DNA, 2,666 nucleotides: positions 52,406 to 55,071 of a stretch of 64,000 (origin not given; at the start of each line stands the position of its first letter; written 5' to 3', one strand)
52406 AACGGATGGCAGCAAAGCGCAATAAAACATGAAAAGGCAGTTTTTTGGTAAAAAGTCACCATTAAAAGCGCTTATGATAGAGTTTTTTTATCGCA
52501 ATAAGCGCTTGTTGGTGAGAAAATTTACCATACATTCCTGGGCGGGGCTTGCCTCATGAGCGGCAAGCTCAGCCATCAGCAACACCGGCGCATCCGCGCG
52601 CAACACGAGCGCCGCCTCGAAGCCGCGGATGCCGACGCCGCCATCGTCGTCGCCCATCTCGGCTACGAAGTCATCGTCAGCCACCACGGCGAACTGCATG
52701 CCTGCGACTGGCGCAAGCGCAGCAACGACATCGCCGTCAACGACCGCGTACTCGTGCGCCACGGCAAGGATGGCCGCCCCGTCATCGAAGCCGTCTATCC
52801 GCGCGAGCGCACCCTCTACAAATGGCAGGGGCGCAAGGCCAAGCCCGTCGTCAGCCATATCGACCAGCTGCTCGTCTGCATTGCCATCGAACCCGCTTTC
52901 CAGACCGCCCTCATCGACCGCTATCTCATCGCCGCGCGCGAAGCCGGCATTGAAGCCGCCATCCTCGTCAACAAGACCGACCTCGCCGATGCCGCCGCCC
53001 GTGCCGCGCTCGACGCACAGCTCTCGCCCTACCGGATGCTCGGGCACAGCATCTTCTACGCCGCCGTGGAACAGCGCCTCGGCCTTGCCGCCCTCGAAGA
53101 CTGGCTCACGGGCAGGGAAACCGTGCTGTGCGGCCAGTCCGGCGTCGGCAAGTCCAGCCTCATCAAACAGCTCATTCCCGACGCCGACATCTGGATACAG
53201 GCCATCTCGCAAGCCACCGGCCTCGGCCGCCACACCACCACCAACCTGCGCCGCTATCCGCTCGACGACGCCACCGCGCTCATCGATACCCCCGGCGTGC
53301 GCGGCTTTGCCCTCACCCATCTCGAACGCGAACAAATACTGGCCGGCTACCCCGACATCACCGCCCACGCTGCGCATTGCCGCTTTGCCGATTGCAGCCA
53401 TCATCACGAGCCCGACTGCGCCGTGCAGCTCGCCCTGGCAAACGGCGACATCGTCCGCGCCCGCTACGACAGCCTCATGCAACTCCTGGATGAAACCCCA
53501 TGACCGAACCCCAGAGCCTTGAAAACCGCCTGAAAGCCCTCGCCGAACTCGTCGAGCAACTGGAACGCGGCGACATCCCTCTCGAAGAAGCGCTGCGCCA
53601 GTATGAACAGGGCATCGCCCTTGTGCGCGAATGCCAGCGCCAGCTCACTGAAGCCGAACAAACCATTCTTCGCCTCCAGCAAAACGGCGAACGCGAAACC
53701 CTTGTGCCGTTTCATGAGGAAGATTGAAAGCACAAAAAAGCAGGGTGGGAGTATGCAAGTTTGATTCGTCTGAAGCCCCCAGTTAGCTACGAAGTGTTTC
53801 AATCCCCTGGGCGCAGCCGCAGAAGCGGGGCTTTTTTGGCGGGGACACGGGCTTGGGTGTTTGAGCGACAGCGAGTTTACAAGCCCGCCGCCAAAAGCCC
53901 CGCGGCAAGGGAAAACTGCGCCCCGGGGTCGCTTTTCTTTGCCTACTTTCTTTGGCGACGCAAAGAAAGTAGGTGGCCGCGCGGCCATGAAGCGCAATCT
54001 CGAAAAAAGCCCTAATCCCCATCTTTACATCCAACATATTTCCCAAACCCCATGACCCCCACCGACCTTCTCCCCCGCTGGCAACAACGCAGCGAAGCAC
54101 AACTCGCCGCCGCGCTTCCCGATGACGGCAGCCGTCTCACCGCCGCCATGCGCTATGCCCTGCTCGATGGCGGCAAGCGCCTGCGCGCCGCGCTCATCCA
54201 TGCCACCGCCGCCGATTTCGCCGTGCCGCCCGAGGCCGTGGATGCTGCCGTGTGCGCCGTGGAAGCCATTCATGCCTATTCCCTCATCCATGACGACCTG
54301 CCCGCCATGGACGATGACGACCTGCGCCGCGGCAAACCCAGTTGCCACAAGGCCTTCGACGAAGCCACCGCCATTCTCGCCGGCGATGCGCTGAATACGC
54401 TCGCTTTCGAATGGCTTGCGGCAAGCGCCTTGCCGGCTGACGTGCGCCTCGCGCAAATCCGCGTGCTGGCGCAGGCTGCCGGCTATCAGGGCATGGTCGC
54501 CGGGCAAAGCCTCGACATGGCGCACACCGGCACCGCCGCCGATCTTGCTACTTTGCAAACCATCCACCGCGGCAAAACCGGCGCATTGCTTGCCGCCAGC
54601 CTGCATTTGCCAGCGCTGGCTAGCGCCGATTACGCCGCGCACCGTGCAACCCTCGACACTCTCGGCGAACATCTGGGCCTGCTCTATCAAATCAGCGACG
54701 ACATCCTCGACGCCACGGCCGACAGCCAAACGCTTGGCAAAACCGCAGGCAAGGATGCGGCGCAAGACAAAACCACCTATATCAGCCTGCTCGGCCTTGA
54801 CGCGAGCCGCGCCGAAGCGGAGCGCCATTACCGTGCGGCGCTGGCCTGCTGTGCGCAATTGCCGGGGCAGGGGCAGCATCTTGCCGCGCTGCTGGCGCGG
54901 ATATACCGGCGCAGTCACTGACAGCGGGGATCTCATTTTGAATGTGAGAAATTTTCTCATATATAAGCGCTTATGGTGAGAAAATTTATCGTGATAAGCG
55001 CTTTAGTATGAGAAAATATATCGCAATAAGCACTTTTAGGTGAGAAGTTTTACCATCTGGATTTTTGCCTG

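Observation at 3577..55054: Uncatalogued, extremely dense family of AT-rich palindromic-unit MITE-like elements (21 copies in 64 kb)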

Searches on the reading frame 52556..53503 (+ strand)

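Call 32: search_protein_families(library=pfam, max_evalue=0.00001, proteins=[window:52556-53503:+])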
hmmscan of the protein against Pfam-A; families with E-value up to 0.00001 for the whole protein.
window:52556-53503:+ (315 aa): 1 family
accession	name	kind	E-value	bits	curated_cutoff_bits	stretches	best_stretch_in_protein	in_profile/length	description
PF03193.22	RsgA_GTPase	-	9.1e-47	159.5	30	1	80-253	1-173/174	RsgA GTPase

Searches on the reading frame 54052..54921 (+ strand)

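Call 32: search_protein_families(library=pfam, max_evalue=0.00001, proteins=[window:54052-54921:+])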
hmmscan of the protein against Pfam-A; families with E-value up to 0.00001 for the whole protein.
window:54052-54921:+ (289 aa): 1 family
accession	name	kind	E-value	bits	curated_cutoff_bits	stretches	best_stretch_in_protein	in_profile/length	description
PF00348.22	polyprenyl_synt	-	2.8e-51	174.6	27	1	29-257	4-227/251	Polyprenyl synthetase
